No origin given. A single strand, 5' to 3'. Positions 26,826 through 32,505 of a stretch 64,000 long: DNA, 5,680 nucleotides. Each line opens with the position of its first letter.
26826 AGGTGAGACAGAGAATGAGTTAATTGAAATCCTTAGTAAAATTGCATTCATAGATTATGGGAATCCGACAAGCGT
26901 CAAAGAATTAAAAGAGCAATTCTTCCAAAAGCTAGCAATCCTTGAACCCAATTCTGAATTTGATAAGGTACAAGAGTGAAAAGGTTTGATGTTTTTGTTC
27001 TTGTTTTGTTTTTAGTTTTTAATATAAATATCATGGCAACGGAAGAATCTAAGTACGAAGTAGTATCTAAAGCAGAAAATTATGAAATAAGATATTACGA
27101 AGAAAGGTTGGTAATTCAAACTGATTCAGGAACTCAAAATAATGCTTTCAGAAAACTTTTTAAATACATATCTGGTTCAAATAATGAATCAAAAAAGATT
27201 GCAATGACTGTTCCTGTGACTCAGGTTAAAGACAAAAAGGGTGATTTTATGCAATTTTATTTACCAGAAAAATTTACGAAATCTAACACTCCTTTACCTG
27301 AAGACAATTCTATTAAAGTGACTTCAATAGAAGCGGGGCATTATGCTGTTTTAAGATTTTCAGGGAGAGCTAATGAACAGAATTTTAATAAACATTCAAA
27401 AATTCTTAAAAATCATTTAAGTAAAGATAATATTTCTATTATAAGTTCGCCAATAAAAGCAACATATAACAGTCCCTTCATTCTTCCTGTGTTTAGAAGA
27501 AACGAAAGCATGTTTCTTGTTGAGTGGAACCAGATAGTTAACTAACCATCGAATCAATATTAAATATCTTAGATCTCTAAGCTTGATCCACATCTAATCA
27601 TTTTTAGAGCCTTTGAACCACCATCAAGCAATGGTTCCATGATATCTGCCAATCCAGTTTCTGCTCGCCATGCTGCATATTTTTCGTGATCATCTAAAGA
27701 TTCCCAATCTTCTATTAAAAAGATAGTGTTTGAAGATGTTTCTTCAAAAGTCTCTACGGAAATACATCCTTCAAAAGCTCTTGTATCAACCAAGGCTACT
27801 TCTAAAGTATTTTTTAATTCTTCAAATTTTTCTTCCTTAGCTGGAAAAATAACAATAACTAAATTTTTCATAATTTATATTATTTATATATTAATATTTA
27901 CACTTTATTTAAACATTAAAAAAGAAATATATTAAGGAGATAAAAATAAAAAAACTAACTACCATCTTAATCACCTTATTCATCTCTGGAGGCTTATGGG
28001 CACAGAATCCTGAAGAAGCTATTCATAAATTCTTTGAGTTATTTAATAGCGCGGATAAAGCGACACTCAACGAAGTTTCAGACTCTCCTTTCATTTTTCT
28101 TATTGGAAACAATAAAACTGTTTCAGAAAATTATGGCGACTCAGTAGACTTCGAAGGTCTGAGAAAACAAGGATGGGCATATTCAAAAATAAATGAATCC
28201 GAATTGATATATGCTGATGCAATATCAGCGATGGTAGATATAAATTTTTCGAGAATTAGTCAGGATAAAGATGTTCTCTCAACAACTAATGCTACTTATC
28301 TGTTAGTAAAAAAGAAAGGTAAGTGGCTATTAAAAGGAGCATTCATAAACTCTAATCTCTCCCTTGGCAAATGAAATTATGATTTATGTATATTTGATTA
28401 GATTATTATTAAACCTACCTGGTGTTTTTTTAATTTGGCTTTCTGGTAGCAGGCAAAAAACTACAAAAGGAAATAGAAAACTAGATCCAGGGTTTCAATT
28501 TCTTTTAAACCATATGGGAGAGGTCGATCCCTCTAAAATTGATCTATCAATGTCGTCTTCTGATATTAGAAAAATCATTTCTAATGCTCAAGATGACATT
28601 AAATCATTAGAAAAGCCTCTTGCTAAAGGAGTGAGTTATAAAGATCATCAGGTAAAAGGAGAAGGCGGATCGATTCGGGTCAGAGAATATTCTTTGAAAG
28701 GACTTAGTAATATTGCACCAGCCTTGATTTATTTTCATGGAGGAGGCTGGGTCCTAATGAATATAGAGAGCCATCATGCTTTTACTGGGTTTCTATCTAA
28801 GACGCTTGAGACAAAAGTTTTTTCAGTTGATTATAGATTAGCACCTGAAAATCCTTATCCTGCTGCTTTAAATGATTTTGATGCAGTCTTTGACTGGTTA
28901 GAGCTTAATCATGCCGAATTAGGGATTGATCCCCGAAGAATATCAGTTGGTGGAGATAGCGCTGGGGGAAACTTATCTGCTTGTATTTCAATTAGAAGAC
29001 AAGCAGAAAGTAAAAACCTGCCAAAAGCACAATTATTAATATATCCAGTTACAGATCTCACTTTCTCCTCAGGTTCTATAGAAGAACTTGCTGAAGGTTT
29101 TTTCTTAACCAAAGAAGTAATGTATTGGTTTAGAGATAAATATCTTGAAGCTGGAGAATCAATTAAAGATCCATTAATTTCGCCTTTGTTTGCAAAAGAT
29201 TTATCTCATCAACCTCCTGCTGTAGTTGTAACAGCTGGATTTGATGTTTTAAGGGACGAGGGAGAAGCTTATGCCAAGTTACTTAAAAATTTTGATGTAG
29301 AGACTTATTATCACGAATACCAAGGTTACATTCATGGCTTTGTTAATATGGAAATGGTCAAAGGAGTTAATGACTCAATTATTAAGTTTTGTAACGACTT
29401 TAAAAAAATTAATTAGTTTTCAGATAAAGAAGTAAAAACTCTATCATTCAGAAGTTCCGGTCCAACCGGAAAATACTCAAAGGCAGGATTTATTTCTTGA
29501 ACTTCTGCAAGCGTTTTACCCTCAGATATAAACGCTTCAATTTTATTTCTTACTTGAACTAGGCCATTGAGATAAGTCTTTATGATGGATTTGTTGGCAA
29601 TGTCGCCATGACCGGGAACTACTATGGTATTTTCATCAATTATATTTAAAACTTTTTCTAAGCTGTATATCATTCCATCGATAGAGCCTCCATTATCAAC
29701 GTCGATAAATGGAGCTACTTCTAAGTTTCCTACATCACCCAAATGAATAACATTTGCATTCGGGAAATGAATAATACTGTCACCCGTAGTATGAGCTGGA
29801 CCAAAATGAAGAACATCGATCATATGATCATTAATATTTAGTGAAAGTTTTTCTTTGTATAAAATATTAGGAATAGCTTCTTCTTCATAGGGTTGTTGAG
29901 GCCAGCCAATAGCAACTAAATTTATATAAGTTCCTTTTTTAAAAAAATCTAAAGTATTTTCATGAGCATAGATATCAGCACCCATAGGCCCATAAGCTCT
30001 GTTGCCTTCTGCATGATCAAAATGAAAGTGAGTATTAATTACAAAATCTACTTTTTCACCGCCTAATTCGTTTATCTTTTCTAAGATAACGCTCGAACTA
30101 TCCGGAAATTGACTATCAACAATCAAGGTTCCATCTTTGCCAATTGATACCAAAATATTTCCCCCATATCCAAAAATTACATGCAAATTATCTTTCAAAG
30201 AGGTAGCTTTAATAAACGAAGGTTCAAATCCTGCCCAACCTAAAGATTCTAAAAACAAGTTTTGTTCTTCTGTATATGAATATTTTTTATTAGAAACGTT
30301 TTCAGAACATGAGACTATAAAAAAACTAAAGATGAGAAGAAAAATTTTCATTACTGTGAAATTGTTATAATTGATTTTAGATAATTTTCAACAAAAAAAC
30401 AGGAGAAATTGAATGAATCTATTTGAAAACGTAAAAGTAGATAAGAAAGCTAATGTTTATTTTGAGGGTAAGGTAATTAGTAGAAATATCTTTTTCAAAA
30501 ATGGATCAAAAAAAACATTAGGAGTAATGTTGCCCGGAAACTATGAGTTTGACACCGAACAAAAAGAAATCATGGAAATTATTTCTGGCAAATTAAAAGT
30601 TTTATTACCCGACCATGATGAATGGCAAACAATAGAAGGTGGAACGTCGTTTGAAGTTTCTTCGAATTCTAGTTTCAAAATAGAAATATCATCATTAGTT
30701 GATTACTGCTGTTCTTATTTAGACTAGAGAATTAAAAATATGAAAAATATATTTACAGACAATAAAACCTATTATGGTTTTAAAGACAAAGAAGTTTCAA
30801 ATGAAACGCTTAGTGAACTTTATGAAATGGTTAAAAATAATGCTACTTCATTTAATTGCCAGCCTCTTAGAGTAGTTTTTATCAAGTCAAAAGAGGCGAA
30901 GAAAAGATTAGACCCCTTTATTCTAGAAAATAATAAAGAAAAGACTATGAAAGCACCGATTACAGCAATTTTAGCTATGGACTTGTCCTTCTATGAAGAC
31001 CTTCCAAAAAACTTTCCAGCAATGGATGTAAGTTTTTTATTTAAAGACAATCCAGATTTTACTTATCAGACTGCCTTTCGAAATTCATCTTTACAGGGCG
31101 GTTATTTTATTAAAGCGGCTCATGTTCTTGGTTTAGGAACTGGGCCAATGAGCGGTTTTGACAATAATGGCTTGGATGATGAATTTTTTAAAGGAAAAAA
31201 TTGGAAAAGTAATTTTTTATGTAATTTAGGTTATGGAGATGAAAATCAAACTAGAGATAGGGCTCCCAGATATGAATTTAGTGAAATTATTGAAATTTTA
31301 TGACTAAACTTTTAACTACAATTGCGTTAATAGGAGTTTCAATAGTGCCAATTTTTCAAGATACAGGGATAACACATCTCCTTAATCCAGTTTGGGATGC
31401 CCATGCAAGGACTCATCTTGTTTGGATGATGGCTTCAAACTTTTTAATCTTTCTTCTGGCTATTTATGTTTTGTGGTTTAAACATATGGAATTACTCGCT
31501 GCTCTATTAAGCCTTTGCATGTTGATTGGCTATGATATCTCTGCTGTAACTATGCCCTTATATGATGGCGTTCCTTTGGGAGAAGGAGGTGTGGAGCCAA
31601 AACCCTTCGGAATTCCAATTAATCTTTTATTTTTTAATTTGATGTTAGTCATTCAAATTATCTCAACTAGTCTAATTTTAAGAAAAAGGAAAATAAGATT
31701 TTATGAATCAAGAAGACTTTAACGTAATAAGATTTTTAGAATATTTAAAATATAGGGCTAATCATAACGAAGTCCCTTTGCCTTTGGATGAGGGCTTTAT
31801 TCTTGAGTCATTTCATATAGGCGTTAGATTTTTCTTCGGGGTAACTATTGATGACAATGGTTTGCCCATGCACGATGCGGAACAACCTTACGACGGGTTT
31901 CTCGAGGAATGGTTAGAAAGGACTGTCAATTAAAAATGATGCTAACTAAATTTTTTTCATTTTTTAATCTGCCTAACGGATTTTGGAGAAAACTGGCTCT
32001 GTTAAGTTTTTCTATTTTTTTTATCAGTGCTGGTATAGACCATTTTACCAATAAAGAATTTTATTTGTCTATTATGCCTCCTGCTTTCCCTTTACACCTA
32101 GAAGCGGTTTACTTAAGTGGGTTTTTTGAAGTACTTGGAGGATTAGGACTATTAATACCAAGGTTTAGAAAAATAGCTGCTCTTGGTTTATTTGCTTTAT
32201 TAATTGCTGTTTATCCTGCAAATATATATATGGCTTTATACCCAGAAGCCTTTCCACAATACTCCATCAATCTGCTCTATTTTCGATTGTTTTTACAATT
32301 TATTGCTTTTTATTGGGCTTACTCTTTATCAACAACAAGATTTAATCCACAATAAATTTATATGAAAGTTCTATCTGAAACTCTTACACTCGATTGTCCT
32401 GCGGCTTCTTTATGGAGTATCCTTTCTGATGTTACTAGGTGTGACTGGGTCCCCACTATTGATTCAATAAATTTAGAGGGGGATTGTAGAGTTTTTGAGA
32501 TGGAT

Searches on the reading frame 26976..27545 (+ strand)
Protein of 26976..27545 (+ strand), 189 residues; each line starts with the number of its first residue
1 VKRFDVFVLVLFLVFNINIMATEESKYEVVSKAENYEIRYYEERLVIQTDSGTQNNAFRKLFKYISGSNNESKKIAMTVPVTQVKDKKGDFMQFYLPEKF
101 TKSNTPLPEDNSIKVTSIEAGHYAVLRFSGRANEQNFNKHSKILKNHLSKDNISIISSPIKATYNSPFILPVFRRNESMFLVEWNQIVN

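Call 38: search_protein_families(library=pfam, proteins=[window:26976-27545:+], max_evalue=0.001)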
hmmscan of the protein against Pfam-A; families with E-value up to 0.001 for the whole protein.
window:26976-27545:+ (189 aa): 1 family
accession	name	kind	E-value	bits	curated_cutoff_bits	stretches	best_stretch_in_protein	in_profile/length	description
PF04832.17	SOUL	-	1.6e-42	145.9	27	1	23-180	2-172/173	SOUL heme-binding protein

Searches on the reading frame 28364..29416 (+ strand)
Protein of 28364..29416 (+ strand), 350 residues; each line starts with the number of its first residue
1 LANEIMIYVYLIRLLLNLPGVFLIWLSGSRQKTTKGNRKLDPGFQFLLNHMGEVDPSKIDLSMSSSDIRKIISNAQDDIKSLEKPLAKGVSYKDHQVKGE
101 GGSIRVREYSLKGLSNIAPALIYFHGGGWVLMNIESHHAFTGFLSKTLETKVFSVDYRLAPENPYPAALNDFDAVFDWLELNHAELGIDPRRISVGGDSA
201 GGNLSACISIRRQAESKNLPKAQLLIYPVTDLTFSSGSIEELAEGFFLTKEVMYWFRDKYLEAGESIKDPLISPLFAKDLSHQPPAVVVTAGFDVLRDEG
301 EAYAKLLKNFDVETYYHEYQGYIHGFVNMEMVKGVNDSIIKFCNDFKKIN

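Call 15: search_protein_families(library=pfam, proteins=[window:28364-29416:+], max_evalue=0.01)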
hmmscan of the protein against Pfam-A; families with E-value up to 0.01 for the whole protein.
window:28364-29416:+ (350 aa): 5 families
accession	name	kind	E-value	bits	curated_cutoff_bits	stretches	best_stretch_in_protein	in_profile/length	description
PF07859.19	Abhydrolase_3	-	1.9e-69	234.1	25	1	121-327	1-209/210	alpha/beta hydrolase fold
PF20434.5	BD-FAE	-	1.5e-17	64.3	26.8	1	116-213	11-111/215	BD-FAE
PF10340.15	Say1_Mug180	-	1.1e-08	34.8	21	1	116-243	120-249/374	Steryl acetyl hydrolase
PF00326.27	Peptidase_S9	-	0.0014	18.6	22.6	1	170-334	43-197/213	Prolyl oligopeptidase family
PF00135.34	COesterase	-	0.0025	17.3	27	1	116-214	101-206/515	Carboxylesterase family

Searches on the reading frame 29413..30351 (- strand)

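Call 15: search_protein_families(library=pfam, proteins=[window:29413-30351:-], max_evalue=0.01)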
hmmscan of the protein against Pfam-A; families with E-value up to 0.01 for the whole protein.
window:29413-30351:- (312 aa): 2 families
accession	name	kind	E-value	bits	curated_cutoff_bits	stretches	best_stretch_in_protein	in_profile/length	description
PF00753.33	Lactamase_B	-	2e-14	54.4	22.7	1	66-248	8-196/196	Metallo-beta-lactamase superfamily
PF12706.13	Lactamase_B_2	-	0.0033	17.5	27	1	99-209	29-145/200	Beta-lactamase superfamily domain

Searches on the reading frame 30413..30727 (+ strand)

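Call 15: search_protein_families(library=pfam, proteins=[window:30413-30727:+], max_evalue=0.01)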
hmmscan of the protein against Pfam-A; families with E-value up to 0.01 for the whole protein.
window:30413-30727:+ (104 aa): 1 family
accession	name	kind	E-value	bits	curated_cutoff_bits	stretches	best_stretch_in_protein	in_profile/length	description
PF06865.17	Ppnp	-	4.7e-39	133.1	25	1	11-102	1-92/92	Pyrimidine/purine nucleoside phosphorylase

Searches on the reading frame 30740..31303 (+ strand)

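Call 15: search_protein_families(library=pfam, proteins=[window:30740-31303:+], max_evalue=0.01)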
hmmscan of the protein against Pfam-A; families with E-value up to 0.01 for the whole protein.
window:30740-31303:+ (187 aa): 1 family
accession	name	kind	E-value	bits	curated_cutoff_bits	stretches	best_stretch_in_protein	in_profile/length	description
PF00881.29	Nitroreductase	-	1.2e-13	52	23.5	1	10-165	6-167/167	Nitroreductase family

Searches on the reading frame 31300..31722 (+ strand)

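Call 3: search_protein_families(library=pfam, proteins=[window:31300-31722:+], max_evalue=0.01)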
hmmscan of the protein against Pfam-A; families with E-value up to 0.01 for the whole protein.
window:31300-31722:+ (140 aa): 0 families

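Call 33: search_protein_families(library=pfam, proteins=[window:31300-31722:+], max_evalue=10)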
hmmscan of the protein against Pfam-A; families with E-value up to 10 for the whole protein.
window:31300-31722:+ (140 aa): 1 family
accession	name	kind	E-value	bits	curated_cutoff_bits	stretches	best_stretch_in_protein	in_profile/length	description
PF12420.13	DUF3671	-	1.5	8.7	34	1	60-130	156-212/223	Fam-L, Fam-M like protein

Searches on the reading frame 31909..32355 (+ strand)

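Call 15: search_protein_families(library=pfam, proteins=[window:31909-32355:+], max_evalue=0.01)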
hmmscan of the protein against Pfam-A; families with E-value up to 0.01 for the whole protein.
window:31909-32355:+ (148 aa): 3 families
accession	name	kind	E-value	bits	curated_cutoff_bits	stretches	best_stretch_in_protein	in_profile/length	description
PF13564.11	DoxX_2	-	5.4e-05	23.7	26.3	1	35-101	7-77/103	DoxX-like family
PF07681.17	DoxX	-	6.1e-05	24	23.6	1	33-100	8-78/85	DoxX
PF07291.16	MauE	-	0.0016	19.1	27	1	32-101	10-83/128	Methylamine utilisation protein MauE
